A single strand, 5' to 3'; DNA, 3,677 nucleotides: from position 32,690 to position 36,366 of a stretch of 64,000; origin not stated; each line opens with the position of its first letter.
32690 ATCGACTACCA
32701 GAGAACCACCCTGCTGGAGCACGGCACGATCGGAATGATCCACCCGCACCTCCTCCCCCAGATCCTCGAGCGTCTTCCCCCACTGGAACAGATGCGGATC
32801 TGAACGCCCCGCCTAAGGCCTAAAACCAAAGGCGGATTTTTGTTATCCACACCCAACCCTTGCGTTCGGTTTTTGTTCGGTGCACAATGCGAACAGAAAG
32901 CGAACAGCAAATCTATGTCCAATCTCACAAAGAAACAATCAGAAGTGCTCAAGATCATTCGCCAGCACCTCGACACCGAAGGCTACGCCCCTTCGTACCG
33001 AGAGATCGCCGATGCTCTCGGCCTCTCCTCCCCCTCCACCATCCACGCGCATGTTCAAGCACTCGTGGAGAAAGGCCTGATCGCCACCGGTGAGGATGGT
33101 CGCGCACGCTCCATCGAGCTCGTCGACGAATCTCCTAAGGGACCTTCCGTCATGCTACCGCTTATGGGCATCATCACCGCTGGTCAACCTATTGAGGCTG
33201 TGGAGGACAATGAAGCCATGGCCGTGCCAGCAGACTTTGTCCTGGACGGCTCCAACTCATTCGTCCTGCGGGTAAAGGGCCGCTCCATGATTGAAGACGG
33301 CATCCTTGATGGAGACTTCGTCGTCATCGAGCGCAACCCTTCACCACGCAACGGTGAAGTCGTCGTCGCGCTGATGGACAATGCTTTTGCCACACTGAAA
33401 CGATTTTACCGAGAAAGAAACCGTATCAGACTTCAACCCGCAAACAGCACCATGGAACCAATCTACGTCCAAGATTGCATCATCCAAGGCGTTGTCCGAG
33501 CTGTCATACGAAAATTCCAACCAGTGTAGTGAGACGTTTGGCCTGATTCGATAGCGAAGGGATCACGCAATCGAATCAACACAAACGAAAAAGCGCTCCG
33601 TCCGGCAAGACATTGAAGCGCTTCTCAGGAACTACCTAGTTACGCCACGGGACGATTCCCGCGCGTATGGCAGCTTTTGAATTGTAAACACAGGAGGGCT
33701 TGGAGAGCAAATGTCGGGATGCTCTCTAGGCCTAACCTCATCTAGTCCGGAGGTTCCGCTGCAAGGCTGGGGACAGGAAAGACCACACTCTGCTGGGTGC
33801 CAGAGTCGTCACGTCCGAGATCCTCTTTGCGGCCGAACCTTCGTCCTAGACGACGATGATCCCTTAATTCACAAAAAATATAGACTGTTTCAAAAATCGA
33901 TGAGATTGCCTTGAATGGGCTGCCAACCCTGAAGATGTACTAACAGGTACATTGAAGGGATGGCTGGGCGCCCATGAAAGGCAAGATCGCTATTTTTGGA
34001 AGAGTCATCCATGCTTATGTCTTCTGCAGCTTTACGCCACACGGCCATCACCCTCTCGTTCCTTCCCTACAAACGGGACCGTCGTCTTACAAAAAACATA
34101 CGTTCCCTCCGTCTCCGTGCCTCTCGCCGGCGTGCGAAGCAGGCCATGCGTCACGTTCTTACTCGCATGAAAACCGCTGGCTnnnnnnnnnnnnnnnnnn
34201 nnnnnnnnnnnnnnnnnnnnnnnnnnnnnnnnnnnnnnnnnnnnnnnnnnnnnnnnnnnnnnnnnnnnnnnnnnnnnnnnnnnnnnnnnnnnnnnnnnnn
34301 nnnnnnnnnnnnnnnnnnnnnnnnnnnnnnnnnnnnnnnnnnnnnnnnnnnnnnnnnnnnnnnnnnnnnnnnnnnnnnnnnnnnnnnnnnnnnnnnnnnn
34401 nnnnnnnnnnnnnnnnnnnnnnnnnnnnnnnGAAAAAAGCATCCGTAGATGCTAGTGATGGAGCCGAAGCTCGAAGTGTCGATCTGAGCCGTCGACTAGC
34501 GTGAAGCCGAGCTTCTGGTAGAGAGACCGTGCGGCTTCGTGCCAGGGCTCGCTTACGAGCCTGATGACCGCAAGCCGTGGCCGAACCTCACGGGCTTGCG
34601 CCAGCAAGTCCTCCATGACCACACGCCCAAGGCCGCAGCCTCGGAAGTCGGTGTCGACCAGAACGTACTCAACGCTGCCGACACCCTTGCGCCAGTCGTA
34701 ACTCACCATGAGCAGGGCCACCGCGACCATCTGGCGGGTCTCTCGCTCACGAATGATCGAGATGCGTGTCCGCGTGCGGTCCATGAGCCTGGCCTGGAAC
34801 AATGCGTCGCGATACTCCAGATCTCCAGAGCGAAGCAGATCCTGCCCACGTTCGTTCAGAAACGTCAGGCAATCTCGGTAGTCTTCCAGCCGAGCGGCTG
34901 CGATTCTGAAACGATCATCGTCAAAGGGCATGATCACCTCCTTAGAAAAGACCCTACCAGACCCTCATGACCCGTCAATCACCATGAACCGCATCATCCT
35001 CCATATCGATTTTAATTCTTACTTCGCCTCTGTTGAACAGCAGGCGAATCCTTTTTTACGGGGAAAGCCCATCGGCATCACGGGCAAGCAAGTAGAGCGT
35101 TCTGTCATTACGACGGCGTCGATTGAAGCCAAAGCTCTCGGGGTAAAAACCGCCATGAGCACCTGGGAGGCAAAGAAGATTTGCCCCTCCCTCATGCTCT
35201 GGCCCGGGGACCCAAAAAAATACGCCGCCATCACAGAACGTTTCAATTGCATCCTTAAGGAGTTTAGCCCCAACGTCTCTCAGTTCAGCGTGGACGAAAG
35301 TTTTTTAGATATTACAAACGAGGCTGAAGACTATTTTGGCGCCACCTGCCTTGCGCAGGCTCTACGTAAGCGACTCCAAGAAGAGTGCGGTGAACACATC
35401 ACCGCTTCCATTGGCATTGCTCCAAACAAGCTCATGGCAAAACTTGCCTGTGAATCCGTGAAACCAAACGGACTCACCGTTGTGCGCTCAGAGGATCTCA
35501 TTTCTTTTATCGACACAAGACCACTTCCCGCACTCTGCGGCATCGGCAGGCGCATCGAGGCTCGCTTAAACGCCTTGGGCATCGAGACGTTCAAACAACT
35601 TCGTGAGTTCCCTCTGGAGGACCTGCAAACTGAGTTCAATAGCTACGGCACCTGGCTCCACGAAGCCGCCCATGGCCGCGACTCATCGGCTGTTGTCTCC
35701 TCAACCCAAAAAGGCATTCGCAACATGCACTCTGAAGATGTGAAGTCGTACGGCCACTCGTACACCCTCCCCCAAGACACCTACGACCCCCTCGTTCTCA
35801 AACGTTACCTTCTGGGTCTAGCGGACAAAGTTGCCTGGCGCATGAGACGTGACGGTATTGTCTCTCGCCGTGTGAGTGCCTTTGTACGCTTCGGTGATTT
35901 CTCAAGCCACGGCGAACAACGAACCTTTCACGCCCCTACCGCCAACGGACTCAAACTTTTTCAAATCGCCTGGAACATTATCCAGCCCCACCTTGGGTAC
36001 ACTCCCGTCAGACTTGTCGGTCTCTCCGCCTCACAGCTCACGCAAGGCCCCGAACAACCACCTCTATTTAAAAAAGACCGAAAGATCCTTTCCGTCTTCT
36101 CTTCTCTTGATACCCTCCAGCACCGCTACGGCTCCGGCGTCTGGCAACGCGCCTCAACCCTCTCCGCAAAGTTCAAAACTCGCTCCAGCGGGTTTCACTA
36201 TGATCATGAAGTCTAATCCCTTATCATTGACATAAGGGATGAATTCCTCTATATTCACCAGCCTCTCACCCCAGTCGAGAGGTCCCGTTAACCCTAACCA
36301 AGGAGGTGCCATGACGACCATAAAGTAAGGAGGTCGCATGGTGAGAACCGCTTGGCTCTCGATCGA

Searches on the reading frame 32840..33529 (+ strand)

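Call 67: search_protein_families(library=pfam, proteins=[window:32840-33529:+], max_evalue=0.001)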
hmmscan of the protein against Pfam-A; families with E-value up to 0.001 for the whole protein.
window:32840-33529:+ (229 aa): 6 families
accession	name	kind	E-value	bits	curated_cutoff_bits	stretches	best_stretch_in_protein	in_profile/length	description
PF00717.28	Peptidase_S24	-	1.1e-29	102.9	23.3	1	107-219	1-115/116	Peptidase S24-like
PF01726.22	LexA_DNA_bind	-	3.3e-21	75.3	23.7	1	26-90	1-64/65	LexA DNA binding domain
PF13412.12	HTH_24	-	5.9e-06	26.2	21.9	1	52-81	19-47/48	Winged helix-turn-helix DNA-binding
PF13730.12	HTH_36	-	1.1e-05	25.6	25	1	28-81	2-55/55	Helix-turn-helix domain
PF12802.13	MarR_2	-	0.00015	22.3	27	1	51-89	21-61/61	MarR family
PF25212.1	HVO_A0114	-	0.00024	21.2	27.6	1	27-91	18-76/84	HVO_A0114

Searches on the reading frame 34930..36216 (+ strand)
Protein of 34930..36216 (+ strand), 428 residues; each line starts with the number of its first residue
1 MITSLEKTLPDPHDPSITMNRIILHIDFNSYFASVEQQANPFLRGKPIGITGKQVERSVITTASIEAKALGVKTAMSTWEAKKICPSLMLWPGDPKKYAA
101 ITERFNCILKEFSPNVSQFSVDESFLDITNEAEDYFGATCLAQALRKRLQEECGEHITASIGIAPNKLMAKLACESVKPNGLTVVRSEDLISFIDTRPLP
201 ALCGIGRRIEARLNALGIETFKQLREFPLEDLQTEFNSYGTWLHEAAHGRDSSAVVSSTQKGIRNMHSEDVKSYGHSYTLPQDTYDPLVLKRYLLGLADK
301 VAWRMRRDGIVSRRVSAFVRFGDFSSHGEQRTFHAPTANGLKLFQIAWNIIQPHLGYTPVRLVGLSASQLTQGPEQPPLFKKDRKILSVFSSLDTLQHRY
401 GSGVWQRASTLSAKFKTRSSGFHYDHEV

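Call 67: search_protein_families(library=pfam, proteins=[window:34930-36216:+], max_evalue=0.001)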
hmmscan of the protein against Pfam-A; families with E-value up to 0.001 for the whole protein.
window:34930-36216:+ (428 aa): 5 families
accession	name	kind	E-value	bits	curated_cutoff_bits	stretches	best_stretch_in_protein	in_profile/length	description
PF00817.25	IMS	-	2.1e-41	141.7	23.2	1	26-175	1-148/148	impB/mucB/samB family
PF11799.13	IMS_C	-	7.5e-21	75.1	20.7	1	272-376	2-106/109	impB/mucB/samB family C-terminal domain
PF21999.2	IMS_HHH_1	-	2.3e-08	34.8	27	1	202-251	3-53/53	DNA polymerase-iota, thumb domain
PF11798.14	IMS_HHH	-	0.00012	22.5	24.4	1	188-218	2-32/32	IMS family HHH motif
PF21704.3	POLH-Rev1_HhH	-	0.00096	19.8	27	0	214-249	19-55/56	DNApol eta/Rev1, HhH motif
